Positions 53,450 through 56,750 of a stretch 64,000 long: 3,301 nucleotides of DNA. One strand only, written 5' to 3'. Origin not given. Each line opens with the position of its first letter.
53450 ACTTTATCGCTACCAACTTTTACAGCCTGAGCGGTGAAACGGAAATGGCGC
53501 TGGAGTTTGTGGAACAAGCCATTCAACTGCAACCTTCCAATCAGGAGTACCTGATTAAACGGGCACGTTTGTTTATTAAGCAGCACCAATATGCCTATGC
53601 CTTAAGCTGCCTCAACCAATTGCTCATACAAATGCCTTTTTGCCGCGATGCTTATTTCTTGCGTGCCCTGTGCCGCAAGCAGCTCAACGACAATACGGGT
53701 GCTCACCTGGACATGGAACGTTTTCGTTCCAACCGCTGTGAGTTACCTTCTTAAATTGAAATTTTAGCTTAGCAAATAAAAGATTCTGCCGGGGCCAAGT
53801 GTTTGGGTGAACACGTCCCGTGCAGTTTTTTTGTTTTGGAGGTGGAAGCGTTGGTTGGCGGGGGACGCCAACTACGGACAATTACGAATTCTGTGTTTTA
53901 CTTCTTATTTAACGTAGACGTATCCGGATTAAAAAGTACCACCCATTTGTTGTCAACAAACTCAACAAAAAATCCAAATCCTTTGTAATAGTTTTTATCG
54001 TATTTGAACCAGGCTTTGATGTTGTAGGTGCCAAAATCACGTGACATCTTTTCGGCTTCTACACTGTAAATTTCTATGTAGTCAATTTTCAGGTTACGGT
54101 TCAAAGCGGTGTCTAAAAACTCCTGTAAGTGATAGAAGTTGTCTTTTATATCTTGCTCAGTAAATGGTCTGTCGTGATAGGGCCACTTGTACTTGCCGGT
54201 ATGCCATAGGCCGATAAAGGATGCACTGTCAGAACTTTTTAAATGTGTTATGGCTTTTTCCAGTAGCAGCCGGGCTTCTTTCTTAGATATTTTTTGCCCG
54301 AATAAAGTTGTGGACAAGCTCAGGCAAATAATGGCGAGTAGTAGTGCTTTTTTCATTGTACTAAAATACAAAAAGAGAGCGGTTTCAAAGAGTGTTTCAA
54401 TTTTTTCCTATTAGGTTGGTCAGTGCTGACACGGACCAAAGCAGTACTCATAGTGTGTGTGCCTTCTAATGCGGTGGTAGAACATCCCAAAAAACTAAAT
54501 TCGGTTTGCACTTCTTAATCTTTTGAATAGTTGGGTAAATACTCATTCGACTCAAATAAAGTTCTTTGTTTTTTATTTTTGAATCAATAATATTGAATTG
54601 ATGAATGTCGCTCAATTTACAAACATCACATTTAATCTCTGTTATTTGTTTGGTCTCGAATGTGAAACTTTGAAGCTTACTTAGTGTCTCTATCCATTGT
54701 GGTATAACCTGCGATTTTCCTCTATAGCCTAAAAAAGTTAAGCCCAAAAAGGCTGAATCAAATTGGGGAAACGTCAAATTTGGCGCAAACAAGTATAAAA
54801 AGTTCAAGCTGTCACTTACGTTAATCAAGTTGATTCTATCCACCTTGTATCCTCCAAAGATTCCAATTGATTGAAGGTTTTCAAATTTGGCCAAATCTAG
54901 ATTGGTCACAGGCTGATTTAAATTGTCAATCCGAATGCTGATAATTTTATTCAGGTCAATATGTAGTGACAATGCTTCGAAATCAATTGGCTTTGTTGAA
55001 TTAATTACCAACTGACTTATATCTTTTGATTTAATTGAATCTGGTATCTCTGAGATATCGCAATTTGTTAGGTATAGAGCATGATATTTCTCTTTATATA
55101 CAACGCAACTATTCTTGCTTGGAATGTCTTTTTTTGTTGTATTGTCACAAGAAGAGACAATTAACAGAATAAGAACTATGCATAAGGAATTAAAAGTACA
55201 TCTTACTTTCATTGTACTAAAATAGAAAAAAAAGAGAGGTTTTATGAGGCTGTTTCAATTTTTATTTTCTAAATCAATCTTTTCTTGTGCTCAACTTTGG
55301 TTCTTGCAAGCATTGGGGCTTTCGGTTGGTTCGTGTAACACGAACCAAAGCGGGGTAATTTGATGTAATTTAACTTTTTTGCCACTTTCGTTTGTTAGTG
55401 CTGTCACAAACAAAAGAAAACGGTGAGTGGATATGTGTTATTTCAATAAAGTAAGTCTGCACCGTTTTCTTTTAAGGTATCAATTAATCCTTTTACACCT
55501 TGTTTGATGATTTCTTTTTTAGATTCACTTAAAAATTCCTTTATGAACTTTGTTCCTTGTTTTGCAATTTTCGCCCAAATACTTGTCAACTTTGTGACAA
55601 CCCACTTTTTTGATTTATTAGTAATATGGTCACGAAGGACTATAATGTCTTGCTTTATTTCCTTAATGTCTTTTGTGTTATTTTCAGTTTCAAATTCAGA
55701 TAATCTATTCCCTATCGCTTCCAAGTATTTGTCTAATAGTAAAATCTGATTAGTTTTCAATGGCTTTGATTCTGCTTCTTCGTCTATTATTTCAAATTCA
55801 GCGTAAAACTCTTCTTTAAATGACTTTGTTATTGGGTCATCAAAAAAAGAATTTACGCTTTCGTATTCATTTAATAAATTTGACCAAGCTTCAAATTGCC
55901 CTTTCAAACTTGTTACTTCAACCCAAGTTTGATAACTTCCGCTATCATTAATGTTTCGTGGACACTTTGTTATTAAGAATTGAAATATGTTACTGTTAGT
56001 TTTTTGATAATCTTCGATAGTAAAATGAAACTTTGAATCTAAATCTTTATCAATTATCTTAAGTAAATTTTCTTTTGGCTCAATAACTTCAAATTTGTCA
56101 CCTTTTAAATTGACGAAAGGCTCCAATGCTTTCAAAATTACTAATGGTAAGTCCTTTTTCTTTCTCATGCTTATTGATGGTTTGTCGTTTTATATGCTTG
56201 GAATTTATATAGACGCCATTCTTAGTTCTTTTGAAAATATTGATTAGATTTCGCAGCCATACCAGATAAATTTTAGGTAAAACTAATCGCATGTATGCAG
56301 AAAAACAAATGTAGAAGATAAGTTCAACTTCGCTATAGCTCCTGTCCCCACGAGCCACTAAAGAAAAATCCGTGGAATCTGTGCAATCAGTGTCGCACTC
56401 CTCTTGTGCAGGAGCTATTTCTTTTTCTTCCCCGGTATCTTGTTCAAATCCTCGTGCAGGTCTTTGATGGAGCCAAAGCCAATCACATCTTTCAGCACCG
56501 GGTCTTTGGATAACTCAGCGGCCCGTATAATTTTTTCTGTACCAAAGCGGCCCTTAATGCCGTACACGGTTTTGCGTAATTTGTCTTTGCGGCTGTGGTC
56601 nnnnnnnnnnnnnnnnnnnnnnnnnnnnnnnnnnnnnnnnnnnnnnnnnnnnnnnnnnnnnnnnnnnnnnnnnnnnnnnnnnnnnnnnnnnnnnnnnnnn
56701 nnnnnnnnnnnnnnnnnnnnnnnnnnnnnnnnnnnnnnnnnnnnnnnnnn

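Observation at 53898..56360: AT-rich islet of orphan genes with a duplicated leader/hairpin module, between a WYL regulator region and dinB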

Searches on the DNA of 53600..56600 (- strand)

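Call 72: search_rna_families(source=window, start=53600, end=56600, threshold=evalue, max_evalue=1)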
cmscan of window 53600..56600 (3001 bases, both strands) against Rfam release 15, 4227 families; matches with E-value up to 1: 0.
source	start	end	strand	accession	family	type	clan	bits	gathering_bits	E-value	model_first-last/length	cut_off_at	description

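Call 87: build_rna_model(alignment_id=A4, structure=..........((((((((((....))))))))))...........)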
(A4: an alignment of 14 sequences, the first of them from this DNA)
Model R1 built from alignment A4 (14 sequences, 45 columns); structure: as given.
model positions 43; base pairs 10; branch points 0; effective number of sequences 14; information 0.837 bits per position. Calibrated on 0.2 Mb of random sequence (short: E-values are rough).
structure used (alignment columns):
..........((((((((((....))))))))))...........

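Call 88: search_with_rna_model(model_id=R1, sources=[window, L008, L001, L029, L030, L033, L034, L035, L004, L006, L007, L009, L011, L038, L039, L040, L041], max_evalue=1)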
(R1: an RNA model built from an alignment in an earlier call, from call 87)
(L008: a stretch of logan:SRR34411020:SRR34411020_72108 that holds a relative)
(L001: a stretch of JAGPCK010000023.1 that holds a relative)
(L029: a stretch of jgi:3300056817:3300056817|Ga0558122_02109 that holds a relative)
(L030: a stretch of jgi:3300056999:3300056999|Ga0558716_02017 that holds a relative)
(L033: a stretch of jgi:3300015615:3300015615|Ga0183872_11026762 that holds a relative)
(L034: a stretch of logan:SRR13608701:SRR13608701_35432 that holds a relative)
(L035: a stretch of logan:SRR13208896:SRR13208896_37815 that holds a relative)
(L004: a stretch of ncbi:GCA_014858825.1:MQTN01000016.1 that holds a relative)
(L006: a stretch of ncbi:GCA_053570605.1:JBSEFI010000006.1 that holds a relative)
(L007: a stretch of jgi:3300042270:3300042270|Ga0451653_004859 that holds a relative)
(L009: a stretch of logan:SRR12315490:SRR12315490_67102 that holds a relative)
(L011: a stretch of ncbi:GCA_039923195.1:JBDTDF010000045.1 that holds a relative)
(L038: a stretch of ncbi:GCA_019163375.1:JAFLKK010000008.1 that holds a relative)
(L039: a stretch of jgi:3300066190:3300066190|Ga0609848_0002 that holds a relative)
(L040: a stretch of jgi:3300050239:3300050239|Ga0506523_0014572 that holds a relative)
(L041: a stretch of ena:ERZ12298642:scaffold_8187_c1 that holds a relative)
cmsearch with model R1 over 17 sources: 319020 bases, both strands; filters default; matches with E-value up to 1: 25.
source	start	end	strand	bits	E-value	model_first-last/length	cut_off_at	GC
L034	891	932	+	50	3.6e-09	1-43/43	no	0.55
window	54406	54448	-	49.8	4.1e-09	1-43/43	no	0.49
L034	1797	1839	+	48.6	7.9e-09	1-43/43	no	0.51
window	55316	55357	-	48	1.1e-08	1-43/43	no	0.55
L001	12758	12800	+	47.1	1.9e-08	1-43/43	no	0.47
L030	1562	1604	+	46.7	2.3e-08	1-43/43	no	0.51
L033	1562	1604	+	46.7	2.3e-08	1-43/43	no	0.51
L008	8681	8722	+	44.8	6.9e-08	1-43/43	no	0.5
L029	1787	1829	+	41.6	4.2e-07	1-43/43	no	0.35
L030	1013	1055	+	39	1.8e-06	1-43/43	no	0.42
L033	1013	1055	+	36.3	8.2e-06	1-43/43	no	0.4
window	55381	55423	-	35.4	1.4e-05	1-43/43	no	0.42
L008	10065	10107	+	35.2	1.5e-05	1-43/43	no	0.44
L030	350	392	+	33.3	4.4e-05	1-43/43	no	0.47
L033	350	392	+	33.3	4.4e-05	1-43/43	no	0.47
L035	1842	1883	+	31.1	0.00015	1-43/43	no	0.48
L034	900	922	-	22.4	0.021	10-33/43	no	0.48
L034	554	595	-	20.3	0.067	1-43/43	no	0.57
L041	5610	5642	+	17.8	0.26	1-43/43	no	0.27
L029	853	893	-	17.6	0.3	1-43/43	no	0.54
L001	10050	10091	-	17.5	0.31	1-43/43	no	0.5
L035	1292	1332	-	16.3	0.64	1-43/43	no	0.63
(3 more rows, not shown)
